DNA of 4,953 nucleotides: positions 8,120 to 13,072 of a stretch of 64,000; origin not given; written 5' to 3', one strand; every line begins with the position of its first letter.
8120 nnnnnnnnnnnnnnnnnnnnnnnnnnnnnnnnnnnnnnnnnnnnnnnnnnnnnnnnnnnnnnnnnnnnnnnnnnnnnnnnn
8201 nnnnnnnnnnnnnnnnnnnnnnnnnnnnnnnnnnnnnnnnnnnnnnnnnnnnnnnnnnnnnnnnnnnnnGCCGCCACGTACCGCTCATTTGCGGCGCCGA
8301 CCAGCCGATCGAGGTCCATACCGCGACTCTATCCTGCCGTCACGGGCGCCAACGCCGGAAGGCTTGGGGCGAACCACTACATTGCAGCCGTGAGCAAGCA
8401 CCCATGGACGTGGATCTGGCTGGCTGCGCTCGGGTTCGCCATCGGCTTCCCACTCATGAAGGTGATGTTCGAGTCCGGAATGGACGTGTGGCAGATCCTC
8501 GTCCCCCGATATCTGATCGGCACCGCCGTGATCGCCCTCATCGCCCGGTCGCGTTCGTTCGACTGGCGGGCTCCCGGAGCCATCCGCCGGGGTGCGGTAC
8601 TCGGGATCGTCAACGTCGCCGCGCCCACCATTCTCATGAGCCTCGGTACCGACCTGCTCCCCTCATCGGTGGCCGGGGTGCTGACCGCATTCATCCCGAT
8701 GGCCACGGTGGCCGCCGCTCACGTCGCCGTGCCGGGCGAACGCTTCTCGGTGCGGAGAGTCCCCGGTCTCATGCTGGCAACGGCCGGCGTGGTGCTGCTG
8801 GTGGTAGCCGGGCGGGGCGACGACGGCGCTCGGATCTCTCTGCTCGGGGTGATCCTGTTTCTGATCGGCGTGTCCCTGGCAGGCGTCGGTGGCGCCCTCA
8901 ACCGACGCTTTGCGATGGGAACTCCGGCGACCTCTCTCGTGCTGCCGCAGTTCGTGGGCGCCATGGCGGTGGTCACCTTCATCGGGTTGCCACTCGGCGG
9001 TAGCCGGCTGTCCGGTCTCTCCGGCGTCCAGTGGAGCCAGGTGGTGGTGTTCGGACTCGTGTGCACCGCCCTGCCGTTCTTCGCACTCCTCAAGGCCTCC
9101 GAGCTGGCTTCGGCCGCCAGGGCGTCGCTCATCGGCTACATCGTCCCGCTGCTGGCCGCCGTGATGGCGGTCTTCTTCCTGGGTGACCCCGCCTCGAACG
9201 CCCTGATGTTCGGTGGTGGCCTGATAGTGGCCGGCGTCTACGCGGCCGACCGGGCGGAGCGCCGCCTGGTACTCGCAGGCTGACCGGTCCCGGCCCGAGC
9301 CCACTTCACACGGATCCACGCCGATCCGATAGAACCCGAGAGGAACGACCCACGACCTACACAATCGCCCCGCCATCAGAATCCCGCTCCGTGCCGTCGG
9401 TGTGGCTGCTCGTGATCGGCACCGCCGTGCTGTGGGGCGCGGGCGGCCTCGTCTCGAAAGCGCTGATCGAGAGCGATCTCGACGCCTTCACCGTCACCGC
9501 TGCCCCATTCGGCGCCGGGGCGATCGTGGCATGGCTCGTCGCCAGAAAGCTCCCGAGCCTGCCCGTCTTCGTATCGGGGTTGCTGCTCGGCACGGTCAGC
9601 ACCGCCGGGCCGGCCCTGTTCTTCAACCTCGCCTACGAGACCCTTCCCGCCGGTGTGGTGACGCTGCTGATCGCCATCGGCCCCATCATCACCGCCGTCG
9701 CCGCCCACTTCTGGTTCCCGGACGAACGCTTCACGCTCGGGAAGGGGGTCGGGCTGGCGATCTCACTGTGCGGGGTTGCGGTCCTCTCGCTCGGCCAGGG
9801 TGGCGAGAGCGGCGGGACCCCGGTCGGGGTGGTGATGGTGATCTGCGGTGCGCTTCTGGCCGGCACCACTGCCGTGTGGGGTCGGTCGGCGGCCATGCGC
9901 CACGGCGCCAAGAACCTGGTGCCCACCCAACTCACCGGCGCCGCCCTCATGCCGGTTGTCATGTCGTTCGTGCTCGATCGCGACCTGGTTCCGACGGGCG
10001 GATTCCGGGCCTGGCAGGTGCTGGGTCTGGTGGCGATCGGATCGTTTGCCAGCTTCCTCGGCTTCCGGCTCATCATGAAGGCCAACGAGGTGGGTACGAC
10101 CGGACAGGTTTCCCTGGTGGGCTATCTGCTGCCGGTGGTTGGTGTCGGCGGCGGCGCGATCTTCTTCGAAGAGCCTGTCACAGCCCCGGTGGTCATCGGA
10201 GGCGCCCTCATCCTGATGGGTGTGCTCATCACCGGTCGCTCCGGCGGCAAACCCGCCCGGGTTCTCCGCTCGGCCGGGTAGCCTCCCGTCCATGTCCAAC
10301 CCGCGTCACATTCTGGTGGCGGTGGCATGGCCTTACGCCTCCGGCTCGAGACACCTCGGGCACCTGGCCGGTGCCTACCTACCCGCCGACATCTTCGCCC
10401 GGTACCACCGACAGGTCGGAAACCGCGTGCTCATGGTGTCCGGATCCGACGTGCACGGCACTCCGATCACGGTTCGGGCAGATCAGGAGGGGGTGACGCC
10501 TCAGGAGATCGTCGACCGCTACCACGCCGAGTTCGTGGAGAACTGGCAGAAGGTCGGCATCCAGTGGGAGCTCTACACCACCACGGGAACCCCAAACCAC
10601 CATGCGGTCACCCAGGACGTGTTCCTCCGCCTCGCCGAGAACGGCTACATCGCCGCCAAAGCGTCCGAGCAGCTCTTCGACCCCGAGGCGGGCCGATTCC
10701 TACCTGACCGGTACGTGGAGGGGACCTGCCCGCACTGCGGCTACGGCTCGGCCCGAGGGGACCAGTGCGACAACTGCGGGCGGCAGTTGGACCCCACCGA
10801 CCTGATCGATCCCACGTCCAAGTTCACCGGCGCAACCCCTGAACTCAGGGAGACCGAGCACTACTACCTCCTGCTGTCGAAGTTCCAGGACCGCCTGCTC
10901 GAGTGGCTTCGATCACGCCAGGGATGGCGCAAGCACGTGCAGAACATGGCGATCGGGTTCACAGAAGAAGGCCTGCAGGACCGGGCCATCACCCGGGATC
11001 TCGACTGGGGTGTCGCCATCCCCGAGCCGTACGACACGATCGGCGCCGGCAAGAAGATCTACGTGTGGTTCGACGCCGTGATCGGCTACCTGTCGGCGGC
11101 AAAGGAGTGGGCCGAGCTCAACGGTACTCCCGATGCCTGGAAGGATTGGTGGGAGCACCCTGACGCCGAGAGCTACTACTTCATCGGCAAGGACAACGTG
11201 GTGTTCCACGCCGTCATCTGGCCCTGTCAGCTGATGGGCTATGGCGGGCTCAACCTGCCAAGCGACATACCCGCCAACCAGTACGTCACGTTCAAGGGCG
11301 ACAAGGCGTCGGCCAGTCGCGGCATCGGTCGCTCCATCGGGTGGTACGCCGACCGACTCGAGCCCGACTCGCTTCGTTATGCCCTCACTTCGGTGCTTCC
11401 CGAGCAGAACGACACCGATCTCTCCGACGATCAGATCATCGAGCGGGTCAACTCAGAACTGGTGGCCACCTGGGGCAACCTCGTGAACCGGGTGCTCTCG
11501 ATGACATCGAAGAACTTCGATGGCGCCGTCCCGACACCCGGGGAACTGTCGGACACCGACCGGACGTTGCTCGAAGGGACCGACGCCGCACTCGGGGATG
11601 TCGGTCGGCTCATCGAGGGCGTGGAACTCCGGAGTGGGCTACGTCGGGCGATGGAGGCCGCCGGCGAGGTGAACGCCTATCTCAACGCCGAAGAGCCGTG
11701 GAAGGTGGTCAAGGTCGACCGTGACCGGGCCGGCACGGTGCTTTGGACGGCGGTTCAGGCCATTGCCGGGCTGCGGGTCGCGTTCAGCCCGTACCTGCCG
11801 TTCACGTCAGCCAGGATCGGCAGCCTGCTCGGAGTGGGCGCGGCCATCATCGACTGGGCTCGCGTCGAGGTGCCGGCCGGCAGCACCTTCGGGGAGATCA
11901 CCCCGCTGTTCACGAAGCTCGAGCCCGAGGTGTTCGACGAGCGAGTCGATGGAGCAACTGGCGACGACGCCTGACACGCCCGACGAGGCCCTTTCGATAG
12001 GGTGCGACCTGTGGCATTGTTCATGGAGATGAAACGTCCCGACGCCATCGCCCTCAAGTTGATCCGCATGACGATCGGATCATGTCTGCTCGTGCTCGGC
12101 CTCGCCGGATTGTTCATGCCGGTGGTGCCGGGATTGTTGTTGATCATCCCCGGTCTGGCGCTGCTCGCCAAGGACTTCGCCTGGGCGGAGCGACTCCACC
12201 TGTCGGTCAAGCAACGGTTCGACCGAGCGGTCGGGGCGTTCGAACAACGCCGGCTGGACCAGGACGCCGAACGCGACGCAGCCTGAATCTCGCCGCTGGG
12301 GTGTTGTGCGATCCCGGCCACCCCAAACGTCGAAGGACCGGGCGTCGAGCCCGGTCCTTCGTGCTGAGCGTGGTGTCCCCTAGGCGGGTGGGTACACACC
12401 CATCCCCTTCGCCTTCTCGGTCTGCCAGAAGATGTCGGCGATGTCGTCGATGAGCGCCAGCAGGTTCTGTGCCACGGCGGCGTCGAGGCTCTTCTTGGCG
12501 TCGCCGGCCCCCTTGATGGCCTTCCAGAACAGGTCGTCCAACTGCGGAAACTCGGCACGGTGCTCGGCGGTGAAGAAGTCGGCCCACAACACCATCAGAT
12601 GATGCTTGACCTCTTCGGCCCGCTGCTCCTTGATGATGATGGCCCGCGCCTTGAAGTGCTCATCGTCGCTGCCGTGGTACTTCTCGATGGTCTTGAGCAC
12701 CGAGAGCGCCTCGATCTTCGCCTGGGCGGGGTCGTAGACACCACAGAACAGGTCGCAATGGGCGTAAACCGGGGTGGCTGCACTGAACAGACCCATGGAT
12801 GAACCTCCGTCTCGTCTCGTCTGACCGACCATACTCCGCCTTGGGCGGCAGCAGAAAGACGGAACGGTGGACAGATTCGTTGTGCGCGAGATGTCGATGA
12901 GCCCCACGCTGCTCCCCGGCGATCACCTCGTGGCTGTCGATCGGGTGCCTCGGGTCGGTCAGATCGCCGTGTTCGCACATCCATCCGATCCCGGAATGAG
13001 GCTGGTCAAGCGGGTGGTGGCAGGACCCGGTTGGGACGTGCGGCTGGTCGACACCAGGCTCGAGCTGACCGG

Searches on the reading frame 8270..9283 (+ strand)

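Call 11: search_protein_families(library=ncbifam, proteins=[window:8270-9283:+], max_evalue=0.00001)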
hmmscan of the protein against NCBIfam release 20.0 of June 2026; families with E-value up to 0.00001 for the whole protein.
window:8270-9283:+ (337 aa): 1 family
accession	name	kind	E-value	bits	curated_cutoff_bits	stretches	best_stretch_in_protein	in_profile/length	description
TIGR00950.1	2A78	equivalog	3e-14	53.1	230.2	1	61-323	6-263/264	carboxylate/amino acid/amine transporter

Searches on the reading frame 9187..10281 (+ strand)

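Call 11: search_protein_families(library=ncbifam, proteins=[window:9187-10281:+], max_evalue=0.00001)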
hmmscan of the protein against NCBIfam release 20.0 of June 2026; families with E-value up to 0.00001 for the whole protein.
window:9187-10281:+ (364 aa): 1 family
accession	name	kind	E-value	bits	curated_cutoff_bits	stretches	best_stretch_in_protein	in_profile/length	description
TIGR00950.1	2A78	equivalog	4.4e-17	62.4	230.2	1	83-347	1-264/264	carboxylate/amino acid/amine transporter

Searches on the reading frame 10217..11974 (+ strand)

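Call 11: search_protein_families(library=ncbifam, proteins=[window:10217-11974:+], max_evalue=0.00001)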
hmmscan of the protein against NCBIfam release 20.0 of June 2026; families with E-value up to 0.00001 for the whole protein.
window:10217-11974:+ (585 aa): 12 families
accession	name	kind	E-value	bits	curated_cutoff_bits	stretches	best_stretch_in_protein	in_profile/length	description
NF001100.0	PRK00133.1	equivalog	1.3e-176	589.1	587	1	28-577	3-540/676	methionine--tRNA ligase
TIGR00398.1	metG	equivalog_domain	1.1e-149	499.5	336.35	1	33-569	2-530/530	methionine--tRNA ligase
NF008900.0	PRK12267.1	equivalog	1.5e-81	274.8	598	1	35-572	9-514/648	methionine--tRNA ligase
NF008859.0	PRK11893.2-1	equivalog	3e-43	148.5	553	1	33-409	5-375/498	methionine--tRNA ligase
NF008860.0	PRK11893.2-2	equivalog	1.7e-39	136.2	761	2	320-542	329-551/583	methionine--tRNA ligase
NF008863.0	PRK11893.2-5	equivalog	1.2e-35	123.1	551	1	26-415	1-386/531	methionine--tRNA ligase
NF008861.0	PRK11893.2-3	equivalog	8.4e-20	70.9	633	1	32-279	8-254/496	methionine--tRNA ligase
NF008957.0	PRK12300.1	subfamily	5.3e-18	64.4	677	1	30-89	32-90/946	leucine--tRNA ligase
TIGR00396.1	leuS_bact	equivalog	2.7e-16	58.9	548.4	1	36-176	35-179/843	leucine--tRNA ligase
NF009687.0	PRK13208.1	equivalog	2.8e-13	48.9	738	1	39-157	47-179/801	valine--tRNA ligase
TIGR00392.1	ileS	equivalog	5.5e-11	41.4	621.4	1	39-101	45-107/861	isoleucine--tRNA ligase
TIGR00395.1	leuS_arch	equivalog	1.5e-09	36.5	648.5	1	30-90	25-84/938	leucine--tRNA ligase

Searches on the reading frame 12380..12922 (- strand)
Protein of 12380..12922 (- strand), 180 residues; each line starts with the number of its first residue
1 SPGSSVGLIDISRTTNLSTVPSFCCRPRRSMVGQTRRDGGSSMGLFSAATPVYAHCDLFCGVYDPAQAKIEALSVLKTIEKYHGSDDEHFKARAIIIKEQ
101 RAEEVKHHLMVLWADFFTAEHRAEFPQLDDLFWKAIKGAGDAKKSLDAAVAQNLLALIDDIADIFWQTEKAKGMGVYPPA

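Call 11: search_protein_families(library=ncbifam, proteins=[window:12380-12922:-], max_evalue=0.00001)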
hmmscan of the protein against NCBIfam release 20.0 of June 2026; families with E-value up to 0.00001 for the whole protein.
window:12380-12922:- (180 aa): 1 family
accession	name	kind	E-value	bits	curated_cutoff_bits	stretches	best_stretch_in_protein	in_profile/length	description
TIGR02753.1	sodN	equivalog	7.8e-38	129.9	90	1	50-170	16-144/145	superoxide dismutase, Ni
